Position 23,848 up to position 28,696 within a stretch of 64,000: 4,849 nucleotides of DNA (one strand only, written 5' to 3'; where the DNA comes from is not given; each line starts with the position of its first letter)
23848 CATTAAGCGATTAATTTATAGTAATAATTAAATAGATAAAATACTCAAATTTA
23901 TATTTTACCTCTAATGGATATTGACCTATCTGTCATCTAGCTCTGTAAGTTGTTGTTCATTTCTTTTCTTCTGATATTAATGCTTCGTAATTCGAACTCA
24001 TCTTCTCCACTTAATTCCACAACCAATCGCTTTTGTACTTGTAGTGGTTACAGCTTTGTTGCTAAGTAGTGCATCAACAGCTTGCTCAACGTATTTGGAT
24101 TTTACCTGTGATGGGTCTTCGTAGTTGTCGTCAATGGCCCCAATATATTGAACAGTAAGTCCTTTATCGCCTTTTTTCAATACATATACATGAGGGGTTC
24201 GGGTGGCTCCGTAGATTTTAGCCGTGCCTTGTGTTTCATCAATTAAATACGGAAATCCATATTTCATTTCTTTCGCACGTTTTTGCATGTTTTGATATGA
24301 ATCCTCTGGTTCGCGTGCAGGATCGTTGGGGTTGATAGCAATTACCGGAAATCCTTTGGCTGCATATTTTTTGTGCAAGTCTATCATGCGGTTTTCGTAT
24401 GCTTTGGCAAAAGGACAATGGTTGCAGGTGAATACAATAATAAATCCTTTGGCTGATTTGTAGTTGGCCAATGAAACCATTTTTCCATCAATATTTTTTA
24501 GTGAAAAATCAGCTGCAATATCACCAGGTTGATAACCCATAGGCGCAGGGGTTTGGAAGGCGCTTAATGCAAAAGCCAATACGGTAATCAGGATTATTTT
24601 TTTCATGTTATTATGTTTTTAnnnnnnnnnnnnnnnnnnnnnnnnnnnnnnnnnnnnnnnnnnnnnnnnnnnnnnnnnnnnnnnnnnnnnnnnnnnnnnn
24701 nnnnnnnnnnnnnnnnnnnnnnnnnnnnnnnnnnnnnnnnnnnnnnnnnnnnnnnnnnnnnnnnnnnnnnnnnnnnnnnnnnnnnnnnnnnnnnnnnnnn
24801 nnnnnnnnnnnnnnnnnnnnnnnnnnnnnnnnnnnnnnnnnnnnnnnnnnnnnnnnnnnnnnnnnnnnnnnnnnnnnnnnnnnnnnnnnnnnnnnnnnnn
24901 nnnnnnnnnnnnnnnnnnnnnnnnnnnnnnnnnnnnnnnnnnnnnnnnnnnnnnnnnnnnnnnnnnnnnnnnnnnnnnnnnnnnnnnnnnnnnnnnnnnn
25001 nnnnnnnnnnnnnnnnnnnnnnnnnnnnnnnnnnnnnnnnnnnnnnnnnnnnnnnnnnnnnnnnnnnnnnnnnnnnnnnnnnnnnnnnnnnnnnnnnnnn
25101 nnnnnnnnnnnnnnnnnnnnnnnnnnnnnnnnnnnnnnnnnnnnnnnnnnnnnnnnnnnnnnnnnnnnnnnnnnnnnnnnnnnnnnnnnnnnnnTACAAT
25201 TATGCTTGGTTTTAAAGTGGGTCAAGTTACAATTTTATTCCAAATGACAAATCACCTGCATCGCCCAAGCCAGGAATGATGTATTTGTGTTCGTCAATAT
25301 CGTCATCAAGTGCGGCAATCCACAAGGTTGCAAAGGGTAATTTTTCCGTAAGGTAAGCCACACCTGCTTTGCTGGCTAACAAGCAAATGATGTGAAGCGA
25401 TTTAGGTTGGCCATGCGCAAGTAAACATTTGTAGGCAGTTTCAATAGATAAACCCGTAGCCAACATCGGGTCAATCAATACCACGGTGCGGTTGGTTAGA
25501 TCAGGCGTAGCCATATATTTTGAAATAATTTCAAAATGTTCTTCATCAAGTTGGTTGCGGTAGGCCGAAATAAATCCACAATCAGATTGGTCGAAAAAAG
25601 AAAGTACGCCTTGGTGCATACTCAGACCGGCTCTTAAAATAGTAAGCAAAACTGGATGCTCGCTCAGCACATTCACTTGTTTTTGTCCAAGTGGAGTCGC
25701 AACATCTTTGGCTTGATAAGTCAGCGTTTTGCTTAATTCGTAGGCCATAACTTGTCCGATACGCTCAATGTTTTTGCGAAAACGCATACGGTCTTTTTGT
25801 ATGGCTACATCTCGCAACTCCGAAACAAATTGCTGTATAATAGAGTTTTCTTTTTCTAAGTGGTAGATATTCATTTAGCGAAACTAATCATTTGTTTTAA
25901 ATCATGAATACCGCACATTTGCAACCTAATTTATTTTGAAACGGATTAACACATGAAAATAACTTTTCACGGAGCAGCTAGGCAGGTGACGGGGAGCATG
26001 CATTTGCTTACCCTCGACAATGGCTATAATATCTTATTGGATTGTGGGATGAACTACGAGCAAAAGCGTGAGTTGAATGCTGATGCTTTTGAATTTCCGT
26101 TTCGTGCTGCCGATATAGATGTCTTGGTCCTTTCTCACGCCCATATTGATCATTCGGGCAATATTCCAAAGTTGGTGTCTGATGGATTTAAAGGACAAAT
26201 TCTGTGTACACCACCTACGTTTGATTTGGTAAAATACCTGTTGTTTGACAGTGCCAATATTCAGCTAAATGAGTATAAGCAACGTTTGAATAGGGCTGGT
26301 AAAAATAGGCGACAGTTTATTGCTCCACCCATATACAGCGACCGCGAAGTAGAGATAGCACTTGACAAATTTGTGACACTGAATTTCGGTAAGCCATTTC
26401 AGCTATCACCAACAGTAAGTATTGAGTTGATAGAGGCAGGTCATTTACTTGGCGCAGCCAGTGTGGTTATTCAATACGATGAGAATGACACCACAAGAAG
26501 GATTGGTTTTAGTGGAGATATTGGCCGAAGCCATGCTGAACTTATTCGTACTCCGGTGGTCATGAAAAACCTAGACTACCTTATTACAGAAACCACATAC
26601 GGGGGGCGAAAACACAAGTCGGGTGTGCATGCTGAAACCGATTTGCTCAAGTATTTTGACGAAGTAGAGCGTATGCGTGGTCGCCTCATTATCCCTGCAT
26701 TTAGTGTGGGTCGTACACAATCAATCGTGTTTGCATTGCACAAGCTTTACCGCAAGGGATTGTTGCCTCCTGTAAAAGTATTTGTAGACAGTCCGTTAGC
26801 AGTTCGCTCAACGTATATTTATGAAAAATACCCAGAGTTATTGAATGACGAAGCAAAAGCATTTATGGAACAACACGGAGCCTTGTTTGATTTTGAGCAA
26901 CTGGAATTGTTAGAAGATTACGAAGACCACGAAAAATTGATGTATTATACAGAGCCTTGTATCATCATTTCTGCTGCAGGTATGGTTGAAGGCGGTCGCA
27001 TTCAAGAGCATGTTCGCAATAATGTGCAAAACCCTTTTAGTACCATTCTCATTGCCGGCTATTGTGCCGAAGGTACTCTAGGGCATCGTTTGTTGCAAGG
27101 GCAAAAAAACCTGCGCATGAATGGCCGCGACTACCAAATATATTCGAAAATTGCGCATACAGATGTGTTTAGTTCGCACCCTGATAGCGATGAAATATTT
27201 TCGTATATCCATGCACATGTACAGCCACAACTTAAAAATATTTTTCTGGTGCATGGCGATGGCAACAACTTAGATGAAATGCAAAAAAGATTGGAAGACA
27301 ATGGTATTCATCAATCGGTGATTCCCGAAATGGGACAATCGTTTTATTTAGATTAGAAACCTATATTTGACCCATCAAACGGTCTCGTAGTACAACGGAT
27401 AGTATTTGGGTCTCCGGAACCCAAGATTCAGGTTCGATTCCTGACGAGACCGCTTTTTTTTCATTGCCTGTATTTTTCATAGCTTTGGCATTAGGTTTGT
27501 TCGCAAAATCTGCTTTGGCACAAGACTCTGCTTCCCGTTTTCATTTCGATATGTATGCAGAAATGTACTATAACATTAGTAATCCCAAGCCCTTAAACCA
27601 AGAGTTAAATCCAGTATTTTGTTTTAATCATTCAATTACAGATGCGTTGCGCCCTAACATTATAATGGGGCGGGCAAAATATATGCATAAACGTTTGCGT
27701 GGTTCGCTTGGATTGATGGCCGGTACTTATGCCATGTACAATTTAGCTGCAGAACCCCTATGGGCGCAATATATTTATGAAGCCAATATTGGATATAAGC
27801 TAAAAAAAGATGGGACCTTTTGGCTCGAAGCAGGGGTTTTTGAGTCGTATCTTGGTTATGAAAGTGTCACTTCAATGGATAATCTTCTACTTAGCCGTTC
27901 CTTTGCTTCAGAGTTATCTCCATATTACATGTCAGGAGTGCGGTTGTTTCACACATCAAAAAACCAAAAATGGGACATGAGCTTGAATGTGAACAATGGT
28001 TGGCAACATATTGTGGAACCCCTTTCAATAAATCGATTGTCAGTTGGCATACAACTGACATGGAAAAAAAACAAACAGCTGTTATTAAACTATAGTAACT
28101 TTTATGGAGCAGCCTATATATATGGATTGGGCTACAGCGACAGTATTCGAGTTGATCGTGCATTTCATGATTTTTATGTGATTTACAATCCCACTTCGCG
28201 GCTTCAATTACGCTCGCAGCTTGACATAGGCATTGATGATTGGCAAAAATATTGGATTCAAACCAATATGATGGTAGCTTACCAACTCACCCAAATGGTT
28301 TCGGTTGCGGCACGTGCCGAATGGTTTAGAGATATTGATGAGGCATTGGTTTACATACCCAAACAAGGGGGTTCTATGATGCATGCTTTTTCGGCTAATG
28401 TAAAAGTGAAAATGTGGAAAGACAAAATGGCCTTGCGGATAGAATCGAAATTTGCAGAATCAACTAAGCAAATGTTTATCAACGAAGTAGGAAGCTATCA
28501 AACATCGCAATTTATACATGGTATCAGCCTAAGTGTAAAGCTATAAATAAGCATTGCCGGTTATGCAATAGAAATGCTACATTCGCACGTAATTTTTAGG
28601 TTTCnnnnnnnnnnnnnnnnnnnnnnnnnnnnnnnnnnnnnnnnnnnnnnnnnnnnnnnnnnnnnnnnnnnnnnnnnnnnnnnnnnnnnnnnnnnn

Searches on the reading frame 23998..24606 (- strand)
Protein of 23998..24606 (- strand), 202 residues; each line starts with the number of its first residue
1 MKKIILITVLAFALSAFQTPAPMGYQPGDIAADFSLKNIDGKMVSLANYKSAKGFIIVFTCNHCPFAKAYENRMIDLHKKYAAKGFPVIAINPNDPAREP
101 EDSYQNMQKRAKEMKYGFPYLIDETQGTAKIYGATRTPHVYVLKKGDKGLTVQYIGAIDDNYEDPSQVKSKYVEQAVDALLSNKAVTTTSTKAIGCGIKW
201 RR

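Call 69: search_protein_families(library=pfam, proteins=[window:23998-24606:-], max_evalue=0.0001)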
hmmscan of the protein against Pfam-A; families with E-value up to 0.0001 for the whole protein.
window:23998-24606:- (202 aa): 5 families
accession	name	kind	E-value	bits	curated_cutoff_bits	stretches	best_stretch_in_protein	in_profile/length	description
PF00578.27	AhpC-TSA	-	3.9e-20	72.5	26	1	27-143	1-115/124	AhpC/TSA family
PF08534.16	Redoxin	-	7.8e-13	48.9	26.6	1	27-147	2-126/148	Redoxin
PF13905.12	Thioredoxin_8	-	6e-06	26.9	27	1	56-145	5-90/94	Thioredoxin-like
PF00255.25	GSHPx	-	7.7e-06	25.9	27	1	33-109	3-77/108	Glutathione peroxidase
PF13098.12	Thioredoxin_2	-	7e-05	23.6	27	1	51-158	4-95/104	Thioredoxin-like domain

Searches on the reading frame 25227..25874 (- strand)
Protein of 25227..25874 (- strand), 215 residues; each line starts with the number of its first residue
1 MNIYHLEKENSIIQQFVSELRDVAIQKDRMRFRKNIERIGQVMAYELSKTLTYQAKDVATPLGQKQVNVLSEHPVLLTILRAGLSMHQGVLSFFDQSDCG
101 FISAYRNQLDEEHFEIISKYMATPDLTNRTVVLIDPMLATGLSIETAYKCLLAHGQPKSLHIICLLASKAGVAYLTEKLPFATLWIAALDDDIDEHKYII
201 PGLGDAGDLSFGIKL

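Call 69: search_protein_families(library=pfam, proteins=[window:25227-25874:-], max_evalue=0.0001)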
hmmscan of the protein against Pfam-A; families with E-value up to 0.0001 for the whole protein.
window:25227-25874:- (215 aa): 2 families
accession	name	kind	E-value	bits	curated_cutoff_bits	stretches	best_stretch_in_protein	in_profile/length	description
PF14681.12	UPRTase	-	9e-43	146.6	27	1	10-212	4-205/206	Uracil phosphoribosyltransferase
PF00156.33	Pribosyltran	-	1.6e-10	41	26.3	1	72-171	29-129/158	Phosphoribosyl transferase domain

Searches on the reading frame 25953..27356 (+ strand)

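Call 69: search_protein_families(library=pfam, proteins=[window:25953-27356:+], max_evalue=0.0001)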
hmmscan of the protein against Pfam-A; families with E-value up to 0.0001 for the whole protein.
window:25953-27356:+ (467 aa): 6 families
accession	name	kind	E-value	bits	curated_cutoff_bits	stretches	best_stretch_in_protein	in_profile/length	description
PF10996.14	Beta-Casp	-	3.9e-33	115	27.7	1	255-380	1-120/120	Beta-Casp domain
PF00753.33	Lactamase_B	-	2.5e-10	41.1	22.7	1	14-87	6-76/196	Metallo-beta-lactamase superfamily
PF12706.13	Lactamase_B_2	-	2.9e-10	40.5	27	1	26-216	2-166/200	Beta-lactamase superfamily domain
PF16661.11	Lactamase_B_6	-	1.1e-09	38.4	27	1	18-176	1-152/193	Metallo-beta-lactamase superfamily domain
PF07521.17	RMMBL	-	1.1e-07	32.1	21.6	1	394-453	2-59/63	Zn-dependent metallo-hydrolase RNA specificity domain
PF19583.5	ODP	-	9.6e-05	22.8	27.2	0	18-123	6-110/194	ODP family beta lactamase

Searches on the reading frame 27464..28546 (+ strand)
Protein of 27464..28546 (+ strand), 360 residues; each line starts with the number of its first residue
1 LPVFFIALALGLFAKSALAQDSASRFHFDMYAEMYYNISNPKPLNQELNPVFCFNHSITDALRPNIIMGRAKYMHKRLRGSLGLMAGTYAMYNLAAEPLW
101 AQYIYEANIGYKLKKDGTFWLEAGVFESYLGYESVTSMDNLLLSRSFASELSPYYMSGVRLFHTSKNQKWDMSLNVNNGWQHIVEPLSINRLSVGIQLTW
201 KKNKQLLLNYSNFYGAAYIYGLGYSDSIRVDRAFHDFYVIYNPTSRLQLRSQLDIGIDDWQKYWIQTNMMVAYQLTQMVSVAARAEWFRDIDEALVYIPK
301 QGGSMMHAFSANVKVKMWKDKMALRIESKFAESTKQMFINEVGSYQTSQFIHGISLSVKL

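Call 69: search_protein_families(library=pfam, proteins=[window:27464-28546:+], max_evalue=0.0001)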
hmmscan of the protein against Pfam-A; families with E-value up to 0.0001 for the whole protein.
window:27464-28546:+ (360 aa): 1 family
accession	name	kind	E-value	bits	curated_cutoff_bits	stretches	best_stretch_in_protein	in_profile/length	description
PF07642.17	BBP2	-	1.4e-57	196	26.2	1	27-358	3-337/339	Putative beta-barrel porin-2, OmpL-like. bbp2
